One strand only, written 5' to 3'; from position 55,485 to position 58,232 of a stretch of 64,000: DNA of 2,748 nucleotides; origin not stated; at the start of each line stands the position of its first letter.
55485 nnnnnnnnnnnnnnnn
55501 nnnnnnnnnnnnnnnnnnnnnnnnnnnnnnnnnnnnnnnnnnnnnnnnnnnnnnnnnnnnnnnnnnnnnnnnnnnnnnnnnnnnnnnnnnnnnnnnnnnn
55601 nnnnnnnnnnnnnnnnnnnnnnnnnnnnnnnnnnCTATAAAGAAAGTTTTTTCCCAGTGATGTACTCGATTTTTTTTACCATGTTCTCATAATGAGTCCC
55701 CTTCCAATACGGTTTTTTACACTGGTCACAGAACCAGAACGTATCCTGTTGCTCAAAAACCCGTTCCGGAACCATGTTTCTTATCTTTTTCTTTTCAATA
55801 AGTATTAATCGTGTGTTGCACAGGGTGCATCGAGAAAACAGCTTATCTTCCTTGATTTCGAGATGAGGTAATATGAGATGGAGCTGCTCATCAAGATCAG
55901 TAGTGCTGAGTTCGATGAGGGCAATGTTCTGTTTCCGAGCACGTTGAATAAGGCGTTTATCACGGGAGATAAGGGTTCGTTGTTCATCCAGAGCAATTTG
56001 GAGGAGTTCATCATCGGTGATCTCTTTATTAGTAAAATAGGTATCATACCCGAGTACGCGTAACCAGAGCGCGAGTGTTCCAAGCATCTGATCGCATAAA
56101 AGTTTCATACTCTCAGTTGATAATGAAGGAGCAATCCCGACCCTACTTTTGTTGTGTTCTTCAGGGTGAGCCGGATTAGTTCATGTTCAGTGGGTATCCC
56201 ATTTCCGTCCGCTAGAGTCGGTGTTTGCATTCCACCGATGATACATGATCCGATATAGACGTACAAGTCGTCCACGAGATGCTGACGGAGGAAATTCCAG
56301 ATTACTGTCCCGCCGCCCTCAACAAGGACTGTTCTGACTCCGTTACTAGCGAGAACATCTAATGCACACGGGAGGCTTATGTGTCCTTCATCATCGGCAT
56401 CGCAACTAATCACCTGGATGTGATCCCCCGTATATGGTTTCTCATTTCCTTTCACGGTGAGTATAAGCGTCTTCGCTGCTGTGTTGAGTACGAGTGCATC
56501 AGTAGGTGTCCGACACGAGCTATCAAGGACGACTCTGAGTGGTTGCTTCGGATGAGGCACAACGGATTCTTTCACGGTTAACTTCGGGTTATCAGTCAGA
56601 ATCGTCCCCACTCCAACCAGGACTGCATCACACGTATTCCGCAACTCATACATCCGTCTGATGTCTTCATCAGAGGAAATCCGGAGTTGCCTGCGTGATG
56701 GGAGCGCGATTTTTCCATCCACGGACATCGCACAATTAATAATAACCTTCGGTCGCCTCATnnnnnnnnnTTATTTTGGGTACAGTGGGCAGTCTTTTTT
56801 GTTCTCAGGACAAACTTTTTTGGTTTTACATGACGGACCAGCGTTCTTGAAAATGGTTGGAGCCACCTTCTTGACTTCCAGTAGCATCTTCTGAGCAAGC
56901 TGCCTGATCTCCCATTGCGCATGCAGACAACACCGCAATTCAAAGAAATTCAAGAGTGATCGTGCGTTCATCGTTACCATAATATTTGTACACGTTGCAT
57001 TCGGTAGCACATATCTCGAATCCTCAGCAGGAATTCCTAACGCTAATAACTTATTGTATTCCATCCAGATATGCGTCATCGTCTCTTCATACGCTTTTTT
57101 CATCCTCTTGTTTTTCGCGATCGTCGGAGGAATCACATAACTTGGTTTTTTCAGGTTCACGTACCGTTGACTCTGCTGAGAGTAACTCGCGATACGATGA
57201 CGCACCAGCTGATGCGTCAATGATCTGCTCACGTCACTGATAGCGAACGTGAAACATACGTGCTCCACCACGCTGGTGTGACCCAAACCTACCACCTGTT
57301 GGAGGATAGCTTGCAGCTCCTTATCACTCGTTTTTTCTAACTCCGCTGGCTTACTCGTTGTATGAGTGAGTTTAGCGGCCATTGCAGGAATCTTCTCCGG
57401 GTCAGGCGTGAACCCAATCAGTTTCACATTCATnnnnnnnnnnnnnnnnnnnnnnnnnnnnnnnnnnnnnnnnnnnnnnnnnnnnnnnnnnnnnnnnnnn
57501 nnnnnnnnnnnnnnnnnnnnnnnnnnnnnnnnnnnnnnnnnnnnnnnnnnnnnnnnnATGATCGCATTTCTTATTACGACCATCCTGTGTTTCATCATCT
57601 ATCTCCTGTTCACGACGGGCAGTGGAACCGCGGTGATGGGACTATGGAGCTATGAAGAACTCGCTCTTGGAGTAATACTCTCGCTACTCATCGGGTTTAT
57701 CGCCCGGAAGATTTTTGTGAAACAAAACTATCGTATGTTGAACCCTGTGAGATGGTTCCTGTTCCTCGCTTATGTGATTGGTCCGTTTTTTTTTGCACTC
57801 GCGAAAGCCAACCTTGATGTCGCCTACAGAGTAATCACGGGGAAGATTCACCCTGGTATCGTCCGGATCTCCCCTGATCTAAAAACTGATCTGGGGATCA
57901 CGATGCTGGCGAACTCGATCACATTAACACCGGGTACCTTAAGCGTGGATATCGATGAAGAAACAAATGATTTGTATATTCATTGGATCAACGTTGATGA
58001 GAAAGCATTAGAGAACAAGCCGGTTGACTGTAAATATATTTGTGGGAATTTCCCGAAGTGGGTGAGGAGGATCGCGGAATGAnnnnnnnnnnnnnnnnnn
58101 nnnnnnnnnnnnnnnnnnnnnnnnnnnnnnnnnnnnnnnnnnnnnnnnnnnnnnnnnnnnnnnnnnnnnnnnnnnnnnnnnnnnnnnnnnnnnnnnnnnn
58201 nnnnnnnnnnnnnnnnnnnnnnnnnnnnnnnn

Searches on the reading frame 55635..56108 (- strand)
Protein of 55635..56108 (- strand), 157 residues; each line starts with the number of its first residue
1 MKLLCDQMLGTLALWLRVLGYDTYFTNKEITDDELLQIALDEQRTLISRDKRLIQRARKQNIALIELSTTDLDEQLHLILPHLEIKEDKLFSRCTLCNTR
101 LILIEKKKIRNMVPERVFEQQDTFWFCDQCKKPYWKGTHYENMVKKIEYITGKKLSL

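Call 89: search_protein_families(library=pfam, max_evalue=0.0001, proteins=[window:55635-56108:-])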
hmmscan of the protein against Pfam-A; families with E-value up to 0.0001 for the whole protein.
window:55635-56108:- (157 aa): 2 families
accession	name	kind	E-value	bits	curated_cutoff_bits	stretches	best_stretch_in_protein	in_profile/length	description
PF01927.22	Mut7-C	-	1.9e-43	148.5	23.3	1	1-146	1-145/146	Mut7-C RNAse domain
PF18480.7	DUF5615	-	3.2e-05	24.2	23.8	1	1-85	1-94/110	Domain of unknown function (DUF5615)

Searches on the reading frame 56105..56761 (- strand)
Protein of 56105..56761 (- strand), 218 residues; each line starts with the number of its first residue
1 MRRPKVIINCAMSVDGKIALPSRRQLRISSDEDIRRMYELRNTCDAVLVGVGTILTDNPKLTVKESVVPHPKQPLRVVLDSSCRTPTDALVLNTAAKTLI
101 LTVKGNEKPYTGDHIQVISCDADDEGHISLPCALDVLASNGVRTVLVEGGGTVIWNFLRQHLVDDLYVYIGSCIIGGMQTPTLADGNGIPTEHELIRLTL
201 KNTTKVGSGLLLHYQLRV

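Call 89: search_protein_families(library=pfam, max_evalue=0.0001, proteins=[window:56105-56761:-])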
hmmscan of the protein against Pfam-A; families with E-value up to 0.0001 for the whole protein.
window:56105-56761:- (218 aa): 1 family
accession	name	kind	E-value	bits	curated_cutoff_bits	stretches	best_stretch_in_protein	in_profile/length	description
PF01872.23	RibD_C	-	7.2e-48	163.5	24.1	1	4-212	1-197/197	RibD C-terminal domain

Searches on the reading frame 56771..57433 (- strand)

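Call 89: search_protein_families(library=pfam, max_evalue=0.0001, proteins=[window:56771-57433:-])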
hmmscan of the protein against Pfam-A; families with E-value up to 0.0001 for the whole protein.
window:56771-57433:- (220 aa): 1 family
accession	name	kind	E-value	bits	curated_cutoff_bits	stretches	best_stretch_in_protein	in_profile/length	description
PF02511.20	Thy1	-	6e-71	238.6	24.8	1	4-193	1-191/191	Thymidylate synthase complementing protein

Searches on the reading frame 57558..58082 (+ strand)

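Call 89: search_protein_families(library=pfam, max_evalue=0.0001, proteins=[window:57558-58082:+])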
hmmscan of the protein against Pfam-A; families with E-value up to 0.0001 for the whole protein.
window:57558-58082:+ (174 aa): 1 family
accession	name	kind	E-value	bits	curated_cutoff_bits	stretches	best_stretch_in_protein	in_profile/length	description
PF01899.21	MNHE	-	9.2e-36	123.2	27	1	9-150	2-128/145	Na+/H+ ion antiporter subunit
